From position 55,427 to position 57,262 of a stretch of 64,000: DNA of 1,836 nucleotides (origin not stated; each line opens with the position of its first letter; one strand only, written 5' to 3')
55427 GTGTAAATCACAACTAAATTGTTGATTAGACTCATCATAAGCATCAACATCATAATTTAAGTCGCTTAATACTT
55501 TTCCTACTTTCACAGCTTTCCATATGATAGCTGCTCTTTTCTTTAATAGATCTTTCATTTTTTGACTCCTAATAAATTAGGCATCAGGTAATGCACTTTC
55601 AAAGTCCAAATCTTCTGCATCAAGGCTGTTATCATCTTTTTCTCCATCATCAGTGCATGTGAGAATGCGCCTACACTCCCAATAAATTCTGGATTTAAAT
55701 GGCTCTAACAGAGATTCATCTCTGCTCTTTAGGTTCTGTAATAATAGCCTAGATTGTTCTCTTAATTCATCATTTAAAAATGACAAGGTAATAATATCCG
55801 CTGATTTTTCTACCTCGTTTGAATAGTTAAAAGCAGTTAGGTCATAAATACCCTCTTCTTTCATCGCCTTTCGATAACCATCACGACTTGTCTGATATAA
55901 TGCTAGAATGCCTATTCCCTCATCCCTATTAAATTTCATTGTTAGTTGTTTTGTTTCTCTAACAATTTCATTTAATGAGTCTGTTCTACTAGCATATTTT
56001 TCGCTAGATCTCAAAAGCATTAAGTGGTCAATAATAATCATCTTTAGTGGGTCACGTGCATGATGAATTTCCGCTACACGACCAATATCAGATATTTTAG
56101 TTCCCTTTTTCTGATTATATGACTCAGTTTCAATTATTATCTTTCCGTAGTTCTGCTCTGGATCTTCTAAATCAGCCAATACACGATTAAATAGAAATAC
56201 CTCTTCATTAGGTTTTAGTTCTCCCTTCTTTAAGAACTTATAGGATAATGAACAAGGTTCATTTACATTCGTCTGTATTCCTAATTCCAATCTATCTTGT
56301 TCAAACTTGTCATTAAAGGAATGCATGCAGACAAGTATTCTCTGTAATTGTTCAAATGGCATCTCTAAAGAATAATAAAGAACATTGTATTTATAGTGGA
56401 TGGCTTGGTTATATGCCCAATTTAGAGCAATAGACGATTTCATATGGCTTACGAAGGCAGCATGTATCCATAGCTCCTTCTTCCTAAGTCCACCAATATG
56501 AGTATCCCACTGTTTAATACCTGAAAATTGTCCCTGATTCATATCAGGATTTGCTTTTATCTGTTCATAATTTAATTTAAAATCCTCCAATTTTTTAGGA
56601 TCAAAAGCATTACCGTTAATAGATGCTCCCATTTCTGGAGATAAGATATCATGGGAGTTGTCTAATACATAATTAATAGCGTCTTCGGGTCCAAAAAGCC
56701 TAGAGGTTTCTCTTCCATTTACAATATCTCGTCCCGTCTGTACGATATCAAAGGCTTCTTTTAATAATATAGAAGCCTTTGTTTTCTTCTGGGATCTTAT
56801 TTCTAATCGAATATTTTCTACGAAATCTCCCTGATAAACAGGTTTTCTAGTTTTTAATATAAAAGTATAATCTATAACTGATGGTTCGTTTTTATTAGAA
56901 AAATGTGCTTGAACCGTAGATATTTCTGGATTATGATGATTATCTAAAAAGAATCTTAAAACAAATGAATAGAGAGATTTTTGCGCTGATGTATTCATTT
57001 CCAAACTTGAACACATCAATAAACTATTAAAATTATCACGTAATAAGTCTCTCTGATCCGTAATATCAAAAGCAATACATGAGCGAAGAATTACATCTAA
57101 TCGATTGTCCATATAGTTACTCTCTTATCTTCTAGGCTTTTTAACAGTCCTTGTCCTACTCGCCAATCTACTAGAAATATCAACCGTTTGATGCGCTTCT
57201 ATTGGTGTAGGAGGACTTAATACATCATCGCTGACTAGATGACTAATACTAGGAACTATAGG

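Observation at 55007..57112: DnaB-family helicase with degenerate Walker A next to a free-standing DnaG-type zinc-binding domain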

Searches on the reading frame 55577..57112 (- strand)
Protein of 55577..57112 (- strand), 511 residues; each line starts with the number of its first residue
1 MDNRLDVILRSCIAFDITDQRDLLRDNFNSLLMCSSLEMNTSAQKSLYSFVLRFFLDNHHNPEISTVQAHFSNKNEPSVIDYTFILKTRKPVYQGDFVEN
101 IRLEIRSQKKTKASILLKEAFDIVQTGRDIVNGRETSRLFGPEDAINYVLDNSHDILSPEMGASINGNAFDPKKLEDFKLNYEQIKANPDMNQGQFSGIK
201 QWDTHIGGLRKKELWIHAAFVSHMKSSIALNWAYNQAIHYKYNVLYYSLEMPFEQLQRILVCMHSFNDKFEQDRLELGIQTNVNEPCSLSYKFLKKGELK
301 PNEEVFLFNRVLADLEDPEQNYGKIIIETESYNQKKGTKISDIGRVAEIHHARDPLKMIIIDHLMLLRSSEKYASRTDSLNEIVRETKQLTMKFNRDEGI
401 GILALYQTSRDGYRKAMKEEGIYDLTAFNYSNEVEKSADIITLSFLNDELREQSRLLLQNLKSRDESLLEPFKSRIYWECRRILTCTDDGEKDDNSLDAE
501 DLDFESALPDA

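Call 3: search_protein_families(library=pfam, proteins=[window:55577-57112:-], max_evalue=0.1)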
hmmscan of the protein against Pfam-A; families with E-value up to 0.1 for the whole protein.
window:55577-57112:- (511 aa): 1 family
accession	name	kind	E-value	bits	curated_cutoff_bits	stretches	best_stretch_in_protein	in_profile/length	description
PF03796.21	DnaB_C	-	8.7e-21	74.9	27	1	197-450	4-217/255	DnaB-like helicase C terminal domain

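Call 4: search_protein_families(library=phrogs, proteins=[window:55577-57112:-], max_evalue=0.01)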
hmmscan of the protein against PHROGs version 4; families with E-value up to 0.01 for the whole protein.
window:55577-57112:- (511 aa): 3 families
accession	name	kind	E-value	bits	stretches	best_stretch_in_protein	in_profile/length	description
phrog_19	-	DNA, RNA and nucleotide metabolism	1.9e-30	107.3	1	41-494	192-588/621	DnaB-like replicative helicase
phrog_243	-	DNA, RNA and nucleotide metabolism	3.3e-11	43.6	1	185-265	10-85/273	DnaB-like replicative helicase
phrog_239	-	DNA, RNA and nucleotide metabolism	5.3e-11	43.2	1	196-465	342-576/801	DNA primase/helicase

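Call 5: search_solved_structures(query=window:55577-57112:-, max_evalue=0.01, show_alignments=3)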
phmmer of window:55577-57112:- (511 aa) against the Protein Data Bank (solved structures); distinct sequences matched with E-value up to 0.01: 11.
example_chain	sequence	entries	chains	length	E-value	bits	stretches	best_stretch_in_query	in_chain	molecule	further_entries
2vye_A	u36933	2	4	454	4e-09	39.1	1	143-264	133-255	REPLICATIVE DNA HELICASE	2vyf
2r6a_A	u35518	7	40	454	4e-09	39.1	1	143-264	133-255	Replicative helicase | Replicative DNA helicase DnaB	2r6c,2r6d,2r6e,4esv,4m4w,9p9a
9dls_A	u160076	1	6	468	1.8e-07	33.7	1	188-263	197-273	Replicative DNA helicase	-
6t66_A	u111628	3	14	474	1.9e-07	33.6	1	188-263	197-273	Replicative DNA helicase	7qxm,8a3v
6kza_A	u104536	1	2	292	3e-07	32.9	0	193-261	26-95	Replicative DNA helicase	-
3bh0_A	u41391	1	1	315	1.1e-06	31.1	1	352-454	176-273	DNAB-LIKE REPLICATIVE HELICASE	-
6bbm_A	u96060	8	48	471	1.3e-06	30.9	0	192-260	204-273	Replicative DNA helicase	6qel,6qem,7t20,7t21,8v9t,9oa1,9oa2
7t22_A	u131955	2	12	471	1.3e-06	30.9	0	192-260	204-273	Replicative DNA helicase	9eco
2q6t_A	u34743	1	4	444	1.5e-06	30.6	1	188-279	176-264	DnaB replication fork helicase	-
3bgw_A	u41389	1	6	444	3.4e-06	29.5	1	352-454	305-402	DNAB-Like Replicative Helicase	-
4nmn_A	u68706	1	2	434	0.00096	21.4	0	355-442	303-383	Replicative DNA helicase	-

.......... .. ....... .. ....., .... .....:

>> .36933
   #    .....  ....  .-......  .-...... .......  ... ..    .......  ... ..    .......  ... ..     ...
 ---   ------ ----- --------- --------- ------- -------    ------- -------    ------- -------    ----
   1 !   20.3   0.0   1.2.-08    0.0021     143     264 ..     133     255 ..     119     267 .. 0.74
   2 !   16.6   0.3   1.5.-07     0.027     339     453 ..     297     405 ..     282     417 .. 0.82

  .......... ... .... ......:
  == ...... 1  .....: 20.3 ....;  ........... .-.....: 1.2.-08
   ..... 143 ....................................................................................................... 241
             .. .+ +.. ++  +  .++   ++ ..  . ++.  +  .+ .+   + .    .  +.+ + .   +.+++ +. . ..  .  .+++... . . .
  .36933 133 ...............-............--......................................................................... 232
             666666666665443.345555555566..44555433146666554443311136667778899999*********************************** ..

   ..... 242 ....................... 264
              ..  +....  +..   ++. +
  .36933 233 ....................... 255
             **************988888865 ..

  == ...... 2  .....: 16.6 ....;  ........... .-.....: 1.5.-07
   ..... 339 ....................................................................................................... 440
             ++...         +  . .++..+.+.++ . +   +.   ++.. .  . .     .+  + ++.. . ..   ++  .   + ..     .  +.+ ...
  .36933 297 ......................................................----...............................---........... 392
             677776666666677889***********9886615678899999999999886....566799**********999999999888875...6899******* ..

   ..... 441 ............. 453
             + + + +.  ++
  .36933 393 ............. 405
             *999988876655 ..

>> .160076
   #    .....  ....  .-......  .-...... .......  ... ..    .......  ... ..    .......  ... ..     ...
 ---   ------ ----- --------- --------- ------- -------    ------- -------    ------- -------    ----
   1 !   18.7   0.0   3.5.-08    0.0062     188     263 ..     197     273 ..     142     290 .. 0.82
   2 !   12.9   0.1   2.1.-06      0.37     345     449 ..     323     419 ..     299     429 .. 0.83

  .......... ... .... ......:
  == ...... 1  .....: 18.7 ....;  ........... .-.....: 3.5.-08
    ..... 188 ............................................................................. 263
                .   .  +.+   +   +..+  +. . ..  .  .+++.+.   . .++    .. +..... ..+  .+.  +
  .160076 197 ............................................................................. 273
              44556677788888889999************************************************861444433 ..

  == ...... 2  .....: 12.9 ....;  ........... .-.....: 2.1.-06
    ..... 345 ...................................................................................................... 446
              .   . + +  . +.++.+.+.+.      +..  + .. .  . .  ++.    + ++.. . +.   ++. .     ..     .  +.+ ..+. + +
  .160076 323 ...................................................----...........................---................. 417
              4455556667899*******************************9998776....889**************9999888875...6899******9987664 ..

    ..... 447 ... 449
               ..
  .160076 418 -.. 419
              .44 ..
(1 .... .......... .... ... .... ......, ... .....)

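Call 7: search_dna_similar(query=window:55577-57112:-, collection=phages, mode=protein, max_rows=25)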
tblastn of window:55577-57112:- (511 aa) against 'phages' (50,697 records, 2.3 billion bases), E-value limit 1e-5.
Records with a match: 2; places in all: 3; records where one place covers at least 80% of the query: 1.
Best place of each record, by identity: <60% 2.
By first word of the organism name: uncultured 1; Tunturiibacter 1.
By host as written in the record: - 1; Tunturiibacter psychrotolerans X4BP1 1.
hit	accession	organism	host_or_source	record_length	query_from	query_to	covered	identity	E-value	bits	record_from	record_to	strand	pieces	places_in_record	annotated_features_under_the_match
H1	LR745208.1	uncultured phage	metagenomic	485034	216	498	55%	39.0%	2e-60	221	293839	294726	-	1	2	record has no annotation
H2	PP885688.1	Tunturiibacter phage Tunturi_5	Tunturiibacter psychrotolerans X4BP1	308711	33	464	85%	24.1%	2e-14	83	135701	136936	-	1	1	DnaB-like replicative helicase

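Call 9: find_homologous_proteins(query=window:55577-57112:-, max_evalue=0.00001)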
Query window:55577-57112:- (511 aa): 137 proteins with E <= 0.00001 among 8000 candidates; the best 120 are listed.
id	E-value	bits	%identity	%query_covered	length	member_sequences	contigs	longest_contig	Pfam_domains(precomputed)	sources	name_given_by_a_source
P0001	0.0e+0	1139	98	100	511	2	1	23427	PF03796.22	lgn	-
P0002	8.6e-284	960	81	100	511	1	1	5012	PF03796.22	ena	-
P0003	2.8e-282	955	82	100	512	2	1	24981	PF03796.22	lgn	-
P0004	4.2e-242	822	71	100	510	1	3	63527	PF03796.22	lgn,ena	-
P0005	5.2e-120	420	40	95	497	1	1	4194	PF03796.22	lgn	-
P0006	1.4e-116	408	39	96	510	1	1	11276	PF03796.22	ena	-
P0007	2.6e-115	404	39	95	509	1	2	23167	PF03796.22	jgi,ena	-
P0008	2.4e-112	395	40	95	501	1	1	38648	PF03796.22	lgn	-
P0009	1.3e-109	385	41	95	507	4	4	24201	PF03796.22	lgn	-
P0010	2.0e-109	385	39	97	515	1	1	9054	PF03796.22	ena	-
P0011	1.5e-108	382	41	94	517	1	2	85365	PF03796.22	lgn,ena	-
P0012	2.5e-108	381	41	91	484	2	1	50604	PF06745.20,PF03796.22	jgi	jgi:replicative DNA helicase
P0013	3.7e-107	377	39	99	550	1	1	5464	PF03796.22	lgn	-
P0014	1.5e-106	375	37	98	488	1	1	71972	PF03796.22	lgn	-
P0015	2.9e-106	374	40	94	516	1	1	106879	PF03796.22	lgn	-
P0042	1.5e-99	352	38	98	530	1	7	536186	PF03796.22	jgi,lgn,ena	-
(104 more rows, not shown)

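Call 15: find_encoding_contigs(protein=P0004, flank=10000, max_places=3)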
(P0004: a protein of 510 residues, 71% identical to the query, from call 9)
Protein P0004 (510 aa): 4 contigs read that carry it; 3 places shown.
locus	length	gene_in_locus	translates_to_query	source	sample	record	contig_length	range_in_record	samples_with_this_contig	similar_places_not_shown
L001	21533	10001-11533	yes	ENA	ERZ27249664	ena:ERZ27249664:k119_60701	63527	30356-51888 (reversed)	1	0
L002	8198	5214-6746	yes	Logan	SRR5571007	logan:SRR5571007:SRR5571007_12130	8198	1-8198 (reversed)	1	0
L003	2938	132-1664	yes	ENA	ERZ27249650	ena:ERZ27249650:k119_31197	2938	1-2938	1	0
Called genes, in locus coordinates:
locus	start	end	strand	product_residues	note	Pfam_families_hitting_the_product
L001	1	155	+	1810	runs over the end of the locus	-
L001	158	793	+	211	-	-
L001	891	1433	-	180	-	-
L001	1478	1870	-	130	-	-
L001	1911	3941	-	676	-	PF00092:VWA (faint)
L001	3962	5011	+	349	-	-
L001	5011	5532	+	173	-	-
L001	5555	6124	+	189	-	PF00265:TK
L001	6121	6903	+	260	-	-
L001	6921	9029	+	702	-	PF00176:SNF2-rel_dom, PF00271:Helicase_C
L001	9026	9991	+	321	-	-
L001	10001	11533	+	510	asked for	PF03796:DnaB_C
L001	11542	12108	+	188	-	PF01807:Zn_ribbon_DnaG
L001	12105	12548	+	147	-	-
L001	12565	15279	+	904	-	PF01612:DNA_pol_A_exo1 (weak), PF00476:DNA_pol_A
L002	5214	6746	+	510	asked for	PF03796:DnaB_C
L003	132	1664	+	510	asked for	PF03796:DnaB_C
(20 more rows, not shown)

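Call 16: find_encoding_contigs(protein=P0042, flank=10000, max_places=3)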
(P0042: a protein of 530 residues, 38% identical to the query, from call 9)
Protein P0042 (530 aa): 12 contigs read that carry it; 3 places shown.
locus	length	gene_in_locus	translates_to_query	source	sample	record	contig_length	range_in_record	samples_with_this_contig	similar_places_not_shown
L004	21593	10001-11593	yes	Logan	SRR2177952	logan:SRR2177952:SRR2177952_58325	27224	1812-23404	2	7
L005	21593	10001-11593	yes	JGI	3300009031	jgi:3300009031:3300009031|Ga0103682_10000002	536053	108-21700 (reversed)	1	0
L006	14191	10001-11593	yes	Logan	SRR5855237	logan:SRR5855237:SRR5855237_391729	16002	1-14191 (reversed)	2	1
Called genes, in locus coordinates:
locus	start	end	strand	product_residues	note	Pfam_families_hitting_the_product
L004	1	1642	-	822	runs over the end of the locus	-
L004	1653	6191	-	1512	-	PF00580:UvrD-helicase, PF13245:AAA_19 (weak), PF14890:Intein_splicing (weak), PF13361:UvrD_C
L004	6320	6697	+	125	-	-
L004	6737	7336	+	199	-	-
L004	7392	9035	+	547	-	PF04851:ResIII, PF00176:SNF2-rel_dom, PF00270:DEAD, PF00271:Helicase_C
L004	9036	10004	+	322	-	-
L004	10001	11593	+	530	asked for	PF03796:DnaB_C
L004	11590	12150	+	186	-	PF07498:Rho_N (weak)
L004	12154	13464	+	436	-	PF01555:N6_N4_Mtase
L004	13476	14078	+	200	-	PF01555:N6_N4_Mtase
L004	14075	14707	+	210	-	-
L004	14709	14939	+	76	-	PF09723:Zn_ribbon_8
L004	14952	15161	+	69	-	-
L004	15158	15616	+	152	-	-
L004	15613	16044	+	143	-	-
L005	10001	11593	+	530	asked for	PF03796:DnaB_C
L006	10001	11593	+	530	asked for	PF03796:DnaB_C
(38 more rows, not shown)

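Call 19: find_related_loci(query=A1, collection=viral_contigs, flank=10000)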
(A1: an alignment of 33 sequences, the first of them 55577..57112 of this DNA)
Query A1 (511 aa) in viral_contigs; peptide patterns used: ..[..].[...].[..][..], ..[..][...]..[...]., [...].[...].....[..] (x = any residue, [..] = any of these).
280 stretches matched a pattern; 130 encode a relative of the query (tblastn E <= 1e-3); the best 80 are kept; 80 distinct loci.
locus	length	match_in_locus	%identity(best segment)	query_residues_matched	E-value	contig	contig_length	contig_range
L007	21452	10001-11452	40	5-491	3e-114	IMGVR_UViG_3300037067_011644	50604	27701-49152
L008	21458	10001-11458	39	5-488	2e-112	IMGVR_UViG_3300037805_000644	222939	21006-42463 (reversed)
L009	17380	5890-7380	38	8-497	5e-112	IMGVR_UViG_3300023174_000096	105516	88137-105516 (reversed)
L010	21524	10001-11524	38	5-502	1e-111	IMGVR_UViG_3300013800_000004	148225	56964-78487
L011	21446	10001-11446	39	2-485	1e-111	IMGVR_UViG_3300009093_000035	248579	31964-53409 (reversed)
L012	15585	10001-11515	38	8-502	3e-111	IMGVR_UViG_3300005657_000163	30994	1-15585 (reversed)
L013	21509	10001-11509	38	5-501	4e-111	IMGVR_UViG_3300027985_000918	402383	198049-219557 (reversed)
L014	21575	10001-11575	38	5-504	4e-110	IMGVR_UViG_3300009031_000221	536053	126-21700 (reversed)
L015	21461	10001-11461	39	5-486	2e-109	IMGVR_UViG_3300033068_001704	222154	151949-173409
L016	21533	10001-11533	38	8-508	3e-109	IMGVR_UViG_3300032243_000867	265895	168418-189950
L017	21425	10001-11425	38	5-488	2e-108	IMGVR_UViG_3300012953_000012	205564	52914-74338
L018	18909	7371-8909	36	8-510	2e-108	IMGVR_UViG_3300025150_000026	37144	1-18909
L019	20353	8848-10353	37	8-499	8e-107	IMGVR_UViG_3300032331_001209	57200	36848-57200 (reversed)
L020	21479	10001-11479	37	5-504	4e-106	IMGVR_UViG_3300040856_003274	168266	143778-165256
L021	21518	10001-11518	34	2-509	9e-106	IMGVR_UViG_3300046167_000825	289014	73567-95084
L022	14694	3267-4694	37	4-488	1e-105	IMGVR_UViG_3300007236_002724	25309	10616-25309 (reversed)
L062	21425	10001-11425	34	8-484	1e-80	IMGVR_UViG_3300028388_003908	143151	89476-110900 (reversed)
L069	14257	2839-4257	33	8-484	4e-79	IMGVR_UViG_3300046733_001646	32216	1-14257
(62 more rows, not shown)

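Call 38: get_annotated_region(hit=H1, flank=20000)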
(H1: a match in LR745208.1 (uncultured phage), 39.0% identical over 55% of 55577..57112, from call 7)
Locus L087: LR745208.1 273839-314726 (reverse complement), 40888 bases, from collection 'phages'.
description: uncultured phage genome assembly, chromosome: 1.
organism: uncultured phage (NCBI taxid 278008)
taxonomy: Viruses; environmental samples
host: -; source: metagenomic; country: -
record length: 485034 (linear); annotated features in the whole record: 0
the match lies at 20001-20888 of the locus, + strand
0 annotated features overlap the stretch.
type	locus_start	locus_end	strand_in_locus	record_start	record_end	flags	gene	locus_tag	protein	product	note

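Call 61: get_annotated_region(hit=H2, flank=12000)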
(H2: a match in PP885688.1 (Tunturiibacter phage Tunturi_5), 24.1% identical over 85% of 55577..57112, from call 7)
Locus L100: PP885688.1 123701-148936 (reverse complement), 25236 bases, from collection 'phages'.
description: Tunturiibacter phage Tunturi_5, complete genome.
organism: Tunturiibacter phage Tunturi_5 (NCBI taxid 3378199)
taxonomy: Viruses; Duplodnaviria; Heunggongvirae; Uroviricota; Caudoviricetes
host: Tunturiibacter psychrotolerans X4BP1; source: soil; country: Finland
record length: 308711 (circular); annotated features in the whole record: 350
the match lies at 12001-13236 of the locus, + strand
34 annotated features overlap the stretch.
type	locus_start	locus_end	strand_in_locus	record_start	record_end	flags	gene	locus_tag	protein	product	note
CDS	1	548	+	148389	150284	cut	-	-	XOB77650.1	DNA helicase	ORF207; gp207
CDS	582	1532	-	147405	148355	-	-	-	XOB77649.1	hypothetical protein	ORF206; gp206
CDS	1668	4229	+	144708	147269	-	-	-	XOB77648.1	ADP-ribosyltransferase exoenzyme toxin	ORF205; gp205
CDS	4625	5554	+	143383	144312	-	-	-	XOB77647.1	hypothetical protein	ORF204; gp204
CDS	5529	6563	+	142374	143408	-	-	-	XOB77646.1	MutT/NUDIX hydrolase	ORF203; gp203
CDS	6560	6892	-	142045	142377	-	-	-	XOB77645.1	hypothetical protein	ORF202; gp202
CDS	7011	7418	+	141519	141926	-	-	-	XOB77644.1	hypothetical protein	ORF201; gp201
CDS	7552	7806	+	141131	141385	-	-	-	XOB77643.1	hypothetical protein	ORF200; gp200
CDS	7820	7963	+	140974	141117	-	-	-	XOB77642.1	hypothetical protein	ORF199; gp199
CDS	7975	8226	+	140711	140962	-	-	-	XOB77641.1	hypothetical protein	ORF198; gp198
CDS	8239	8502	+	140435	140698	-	-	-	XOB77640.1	hypothetical protein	ORF197; gp197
CDS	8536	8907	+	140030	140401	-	-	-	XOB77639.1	hypothetical protein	ORF196; gp196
CDS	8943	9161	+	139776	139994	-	-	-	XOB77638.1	hypothetical protein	ORF195; gp195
CDS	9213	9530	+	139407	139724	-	-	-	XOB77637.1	hypothetical protein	ORF194; gp194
CDS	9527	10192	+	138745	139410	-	-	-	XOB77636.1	hypothetical protein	ORF193; gp193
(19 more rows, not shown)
